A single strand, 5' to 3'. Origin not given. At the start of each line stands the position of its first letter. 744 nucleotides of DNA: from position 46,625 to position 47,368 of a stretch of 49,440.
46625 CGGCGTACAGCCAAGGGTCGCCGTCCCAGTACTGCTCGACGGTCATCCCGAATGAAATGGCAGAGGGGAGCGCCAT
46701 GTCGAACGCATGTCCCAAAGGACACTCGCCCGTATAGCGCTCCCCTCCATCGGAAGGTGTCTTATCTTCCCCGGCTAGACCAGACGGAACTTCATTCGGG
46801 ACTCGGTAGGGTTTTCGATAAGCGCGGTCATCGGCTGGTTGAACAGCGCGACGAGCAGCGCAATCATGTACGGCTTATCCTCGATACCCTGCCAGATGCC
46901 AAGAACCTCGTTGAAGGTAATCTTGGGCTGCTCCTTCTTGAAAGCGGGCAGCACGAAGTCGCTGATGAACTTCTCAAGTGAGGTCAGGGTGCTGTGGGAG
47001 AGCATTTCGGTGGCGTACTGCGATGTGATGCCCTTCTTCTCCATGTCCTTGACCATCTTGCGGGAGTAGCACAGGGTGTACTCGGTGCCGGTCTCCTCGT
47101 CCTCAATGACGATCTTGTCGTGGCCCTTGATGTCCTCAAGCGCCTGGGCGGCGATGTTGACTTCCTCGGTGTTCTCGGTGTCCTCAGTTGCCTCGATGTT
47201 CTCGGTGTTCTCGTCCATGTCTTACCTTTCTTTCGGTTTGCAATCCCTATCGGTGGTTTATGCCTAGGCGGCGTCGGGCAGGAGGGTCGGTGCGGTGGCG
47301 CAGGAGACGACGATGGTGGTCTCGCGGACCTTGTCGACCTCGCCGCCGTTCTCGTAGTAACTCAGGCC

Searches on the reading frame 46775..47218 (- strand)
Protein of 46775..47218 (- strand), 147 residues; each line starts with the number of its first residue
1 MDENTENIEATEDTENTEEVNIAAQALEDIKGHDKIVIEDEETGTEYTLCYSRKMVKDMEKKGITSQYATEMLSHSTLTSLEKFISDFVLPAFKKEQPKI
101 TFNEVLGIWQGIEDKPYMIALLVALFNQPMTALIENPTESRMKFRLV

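Call 53: search_protein_families(library=pfam, proteins=[window:46775-47218:-], max_evalue=0.001)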
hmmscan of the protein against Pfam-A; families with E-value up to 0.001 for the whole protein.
window:46775-47218:- (147 aa): 1 family
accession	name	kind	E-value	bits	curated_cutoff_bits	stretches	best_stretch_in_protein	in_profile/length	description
PF16478.10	DUF5055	-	1.1e-06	29.3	25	1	43-139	10-98/105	Domain of unknown function (DUF5055)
